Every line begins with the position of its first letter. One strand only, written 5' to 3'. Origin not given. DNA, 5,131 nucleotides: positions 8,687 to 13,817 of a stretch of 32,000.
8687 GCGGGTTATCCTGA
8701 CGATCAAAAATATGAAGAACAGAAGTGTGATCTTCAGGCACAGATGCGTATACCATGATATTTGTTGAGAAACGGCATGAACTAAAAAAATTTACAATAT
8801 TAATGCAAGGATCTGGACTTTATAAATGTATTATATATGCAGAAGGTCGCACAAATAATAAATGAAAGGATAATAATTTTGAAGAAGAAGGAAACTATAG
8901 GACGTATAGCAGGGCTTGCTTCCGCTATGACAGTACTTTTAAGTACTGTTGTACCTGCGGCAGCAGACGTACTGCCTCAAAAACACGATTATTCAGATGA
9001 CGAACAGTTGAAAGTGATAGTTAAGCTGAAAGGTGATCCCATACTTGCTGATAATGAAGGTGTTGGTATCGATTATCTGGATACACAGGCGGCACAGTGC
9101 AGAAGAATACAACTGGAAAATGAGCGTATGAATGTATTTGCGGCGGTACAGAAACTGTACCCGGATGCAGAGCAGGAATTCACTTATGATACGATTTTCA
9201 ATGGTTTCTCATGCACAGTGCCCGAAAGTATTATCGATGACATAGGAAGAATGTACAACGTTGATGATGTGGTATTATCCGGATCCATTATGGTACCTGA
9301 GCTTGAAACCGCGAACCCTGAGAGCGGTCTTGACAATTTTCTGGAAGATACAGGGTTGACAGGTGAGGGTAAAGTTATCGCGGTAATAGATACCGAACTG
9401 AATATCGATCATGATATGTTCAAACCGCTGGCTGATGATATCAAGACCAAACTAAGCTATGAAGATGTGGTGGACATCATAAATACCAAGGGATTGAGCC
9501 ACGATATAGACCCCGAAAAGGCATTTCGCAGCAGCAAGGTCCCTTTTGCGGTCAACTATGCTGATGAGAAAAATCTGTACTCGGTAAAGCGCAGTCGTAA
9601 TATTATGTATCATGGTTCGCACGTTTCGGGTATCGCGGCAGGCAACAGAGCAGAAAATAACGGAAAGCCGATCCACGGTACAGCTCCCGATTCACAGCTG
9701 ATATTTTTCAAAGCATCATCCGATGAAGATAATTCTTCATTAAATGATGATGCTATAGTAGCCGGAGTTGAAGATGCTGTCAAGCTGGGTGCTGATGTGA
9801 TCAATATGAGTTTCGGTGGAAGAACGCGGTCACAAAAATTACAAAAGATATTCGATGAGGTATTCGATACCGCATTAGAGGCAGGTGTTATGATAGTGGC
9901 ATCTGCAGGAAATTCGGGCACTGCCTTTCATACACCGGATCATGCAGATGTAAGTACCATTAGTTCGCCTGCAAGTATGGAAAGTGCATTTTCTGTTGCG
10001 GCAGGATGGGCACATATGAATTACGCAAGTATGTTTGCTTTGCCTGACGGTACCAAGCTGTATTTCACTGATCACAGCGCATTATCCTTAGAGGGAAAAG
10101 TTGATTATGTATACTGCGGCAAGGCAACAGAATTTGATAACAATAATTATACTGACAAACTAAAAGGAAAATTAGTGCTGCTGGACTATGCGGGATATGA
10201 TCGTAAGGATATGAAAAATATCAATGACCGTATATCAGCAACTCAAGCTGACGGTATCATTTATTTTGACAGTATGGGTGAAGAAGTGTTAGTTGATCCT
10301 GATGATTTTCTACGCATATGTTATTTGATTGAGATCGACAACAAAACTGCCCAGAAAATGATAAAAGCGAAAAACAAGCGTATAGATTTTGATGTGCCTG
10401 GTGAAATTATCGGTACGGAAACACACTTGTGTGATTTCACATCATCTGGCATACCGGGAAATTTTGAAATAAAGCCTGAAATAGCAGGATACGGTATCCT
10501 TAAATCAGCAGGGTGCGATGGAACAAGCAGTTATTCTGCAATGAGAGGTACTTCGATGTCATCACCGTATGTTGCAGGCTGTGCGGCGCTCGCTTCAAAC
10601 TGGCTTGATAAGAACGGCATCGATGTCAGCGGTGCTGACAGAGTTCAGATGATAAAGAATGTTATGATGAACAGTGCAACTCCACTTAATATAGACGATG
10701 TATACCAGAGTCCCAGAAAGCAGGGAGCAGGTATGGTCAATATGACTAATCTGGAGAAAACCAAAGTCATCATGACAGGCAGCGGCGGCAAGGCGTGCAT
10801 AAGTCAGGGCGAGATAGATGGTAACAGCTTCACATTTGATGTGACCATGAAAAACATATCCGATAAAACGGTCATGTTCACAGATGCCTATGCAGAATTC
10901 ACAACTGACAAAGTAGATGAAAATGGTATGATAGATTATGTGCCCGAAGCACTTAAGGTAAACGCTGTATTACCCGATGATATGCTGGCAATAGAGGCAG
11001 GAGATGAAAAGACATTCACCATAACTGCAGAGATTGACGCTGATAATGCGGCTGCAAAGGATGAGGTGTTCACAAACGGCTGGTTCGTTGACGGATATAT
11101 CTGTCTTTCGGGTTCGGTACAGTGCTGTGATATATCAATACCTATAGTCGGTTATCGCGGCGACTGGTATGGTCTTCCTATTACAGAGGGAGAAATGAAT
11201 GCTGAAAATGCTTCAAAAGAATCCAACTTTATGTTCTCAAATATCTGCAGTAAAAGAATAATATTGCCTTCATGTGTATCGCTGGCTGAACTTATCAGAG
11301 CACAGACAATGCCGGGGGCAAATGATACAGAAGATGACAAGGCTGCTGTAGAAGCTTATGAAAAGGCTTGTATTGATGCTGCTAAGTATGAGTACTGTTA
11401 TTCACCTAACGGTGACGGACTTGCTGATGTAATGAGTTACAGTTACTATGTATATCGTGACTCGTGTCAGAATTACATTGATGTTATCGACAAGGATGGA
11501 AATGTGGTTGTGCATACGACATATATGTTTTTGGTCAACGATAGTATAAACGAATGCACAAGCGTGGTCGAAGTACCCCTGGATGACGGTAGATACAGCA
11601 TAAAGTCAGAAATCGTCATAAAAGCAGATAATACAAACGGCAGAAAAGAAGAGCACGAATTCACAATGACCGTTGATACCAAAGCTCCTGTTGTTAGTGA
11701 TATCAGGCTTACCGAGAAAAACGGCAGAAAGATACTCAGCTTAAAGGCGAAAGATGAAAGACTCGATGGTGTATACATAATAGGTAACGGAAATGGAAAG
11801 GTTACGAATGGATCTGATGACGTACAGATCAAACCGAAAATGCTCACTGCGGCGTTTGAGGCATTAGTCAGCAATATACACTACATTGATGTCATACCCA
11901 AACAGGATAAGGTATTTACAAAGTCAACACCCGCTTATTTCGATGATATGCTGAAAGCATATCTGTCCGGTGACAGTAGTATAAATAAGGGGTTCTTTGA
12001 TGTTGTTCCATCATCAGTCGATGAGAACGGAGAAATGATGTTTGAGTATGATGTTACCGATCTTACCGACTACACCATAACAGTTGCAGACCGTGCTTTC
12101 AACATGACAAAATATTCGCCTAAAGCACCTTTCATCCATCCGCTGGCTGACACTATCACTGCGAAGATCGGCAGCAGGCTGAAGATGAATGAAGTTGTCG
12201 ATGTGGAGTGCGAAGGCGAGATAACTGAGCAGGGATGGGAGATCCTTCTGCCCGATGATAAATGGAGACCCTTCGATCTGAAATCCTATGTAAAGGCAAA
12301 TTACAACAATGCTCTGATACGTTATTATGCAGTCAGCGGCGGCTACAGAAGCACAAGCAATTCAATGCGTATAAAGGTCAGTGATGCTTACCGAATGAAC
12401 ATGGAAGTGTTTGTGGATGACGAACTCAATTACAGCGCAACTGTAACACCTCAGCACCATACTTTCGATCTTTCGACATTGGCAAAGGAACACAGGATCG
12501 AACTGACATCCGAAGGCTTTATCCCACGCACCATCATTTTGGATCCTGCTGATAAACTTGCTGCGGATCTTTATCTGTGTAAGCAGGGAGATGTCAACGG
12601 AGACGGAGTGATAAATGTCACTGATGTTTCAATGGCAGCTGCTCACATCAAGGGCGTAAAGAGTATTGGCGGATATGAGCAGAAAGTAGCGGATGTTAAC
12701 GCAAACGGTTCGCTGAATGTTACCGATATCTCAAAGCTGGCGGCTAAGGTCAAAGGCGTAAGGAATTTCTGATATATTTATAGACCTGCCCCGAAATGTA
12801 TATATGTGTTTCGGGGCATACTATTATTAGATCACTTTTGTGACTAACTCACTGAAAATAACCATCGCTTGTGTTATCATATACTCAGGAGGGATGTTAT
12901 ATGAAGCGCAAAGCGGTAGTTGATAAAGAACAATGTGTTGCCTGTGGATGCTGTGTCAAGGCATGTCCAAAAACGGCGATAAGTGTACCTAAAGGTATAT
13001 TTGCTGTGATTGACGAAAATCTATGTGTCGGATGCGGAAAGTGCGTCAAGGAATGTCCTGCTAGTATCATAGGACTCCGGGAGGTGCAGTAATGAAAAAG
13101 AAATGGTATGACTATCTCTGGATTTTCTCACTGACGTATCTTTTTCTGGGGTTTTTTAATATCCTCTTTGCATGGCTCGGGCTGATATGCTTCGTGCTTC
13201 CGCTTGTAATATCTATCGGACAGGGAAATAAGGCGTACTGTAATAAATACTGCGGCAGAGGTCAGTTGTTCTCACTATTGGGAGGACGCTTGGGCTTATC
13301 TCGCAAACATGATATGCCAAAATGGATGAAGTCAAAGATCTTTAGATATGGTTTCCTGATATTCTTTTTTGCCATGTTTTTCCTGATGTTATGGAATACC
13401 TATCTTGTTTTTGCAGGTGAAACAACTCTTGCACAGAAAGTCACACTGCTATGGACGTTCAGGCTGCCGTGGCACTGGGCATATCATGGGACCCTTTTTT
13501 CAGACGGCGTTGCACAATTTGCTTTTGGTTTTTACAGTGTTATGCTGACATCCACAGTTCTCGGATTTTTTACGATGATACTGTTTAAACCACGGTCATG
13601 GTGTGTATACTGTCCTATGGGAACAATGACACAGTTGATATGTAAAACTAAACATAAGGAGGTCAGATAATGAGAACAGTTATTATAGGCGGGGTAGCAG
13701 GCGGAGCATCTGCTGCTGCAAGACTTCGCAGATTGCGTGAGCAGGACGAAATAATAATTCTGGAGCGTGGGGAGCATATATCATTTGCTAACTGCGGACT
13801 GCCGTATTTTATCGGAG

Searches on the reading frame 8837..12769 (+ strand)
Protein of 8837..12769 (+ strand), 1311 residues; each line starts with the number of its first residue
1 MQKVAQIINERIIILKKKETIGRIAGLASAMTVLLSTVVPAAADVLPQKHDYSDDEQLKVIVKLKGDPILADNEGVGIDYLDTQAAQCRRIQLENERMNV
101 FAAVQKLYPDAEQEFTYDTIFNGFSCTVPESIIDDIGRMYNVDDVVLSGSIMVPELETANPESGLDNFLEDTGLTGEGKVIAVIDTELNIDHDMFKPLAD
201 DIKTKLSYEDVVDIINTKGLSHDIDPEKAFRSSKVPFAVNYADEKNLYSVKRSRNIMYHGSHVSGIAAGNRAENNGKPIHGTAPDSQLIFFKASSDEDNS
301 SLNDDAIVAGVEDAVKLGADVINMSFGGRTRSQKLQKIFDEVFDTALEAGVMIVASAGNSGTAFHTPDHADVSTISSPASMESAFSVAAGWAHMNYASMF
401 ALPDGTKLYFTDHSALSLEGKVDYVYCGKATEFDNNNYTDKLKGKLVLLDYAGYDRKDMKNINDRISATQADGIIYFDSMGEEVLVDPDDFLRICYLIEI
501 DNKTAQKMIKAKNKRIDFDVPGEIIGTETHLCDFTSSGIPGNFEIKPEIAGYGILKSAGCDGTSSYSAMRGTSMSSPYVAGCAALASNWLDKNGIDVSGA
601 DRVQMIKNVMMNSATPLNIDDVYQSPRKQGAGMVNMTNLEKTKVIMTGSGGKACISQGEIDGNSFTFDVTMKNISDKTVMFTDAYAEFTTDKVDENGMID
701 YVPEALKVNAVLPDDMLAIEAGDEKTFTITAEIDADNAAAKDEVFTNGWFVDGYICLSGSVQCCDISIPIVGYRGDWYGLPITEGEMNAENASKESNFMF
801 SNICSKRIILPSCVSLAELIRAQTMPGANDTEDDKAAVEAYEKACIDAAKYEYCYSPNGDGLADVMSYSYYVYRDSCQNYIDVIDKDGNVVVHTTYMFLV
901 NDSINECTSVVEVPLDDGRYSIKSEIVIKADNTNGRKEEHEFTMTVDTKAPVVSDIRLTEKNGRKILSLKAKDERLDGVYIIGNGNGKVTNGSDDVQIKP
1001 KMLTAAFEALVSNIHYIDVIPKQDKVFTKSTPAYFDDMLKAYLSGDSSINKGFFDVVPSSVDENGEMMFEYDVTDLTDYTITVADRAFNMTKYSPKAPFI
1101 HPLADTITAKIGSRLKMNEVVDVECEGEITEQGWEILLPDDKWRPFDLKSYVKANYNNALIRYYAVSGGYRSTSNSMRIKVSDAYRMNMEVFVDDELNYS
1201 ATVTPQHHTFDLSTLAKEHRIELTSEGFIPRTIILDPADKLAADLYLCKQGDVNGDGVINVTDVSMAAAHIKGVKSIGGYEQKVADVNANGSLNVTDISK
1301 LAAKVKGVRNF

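Call 10: search_protein_families(library=pfam, proteins=[window:8837-12769:+], max_evalue=0.001)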
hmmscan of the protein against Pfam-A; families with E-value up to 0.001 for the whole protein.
window:8837-12769:+ (1311 aa): 3 families
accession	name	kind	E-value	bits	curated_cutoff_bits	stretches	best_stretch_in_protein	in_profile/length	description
PF00082.27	Peptidase_S8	-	2.9e-39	135.6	21.8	1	176-632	1-288/288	Subtilase family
PF00404.24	Dockerin_1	-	4.3e-10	40.1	22.9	1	1251-1304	2-55/57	Dockerin type I domain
PF06280.18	fn3_5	-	3.5e-09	37.8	27.6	1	658-770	4-111/112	Fn3-like domain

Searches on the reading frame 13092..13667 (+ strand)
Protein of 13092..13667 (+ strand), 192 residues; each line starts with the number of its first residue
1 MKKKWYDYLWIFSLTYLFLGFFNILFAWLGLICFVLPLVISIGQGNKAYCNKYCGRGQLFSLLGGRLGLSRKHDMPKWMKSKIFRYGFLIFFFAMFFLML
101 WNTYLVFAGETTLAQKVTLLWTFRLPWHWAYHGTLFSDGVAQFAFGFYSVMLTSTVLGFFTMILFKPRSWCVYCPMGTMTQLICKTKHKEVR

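Call 10: search_protein_families(library=pfam, proteins=[window:13092-13667:+], max_evalue=0.001)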
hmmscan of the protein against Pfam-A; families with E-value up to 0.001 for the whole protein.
window:13092-13667:+ (192 aa): 1 family
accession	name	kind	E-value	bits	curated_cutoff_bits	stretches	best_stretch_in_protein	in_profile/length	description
PF12801.12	Fer4_5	-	1.9e-05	25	22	0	152-184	6-38/48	4Fe-4S binding domain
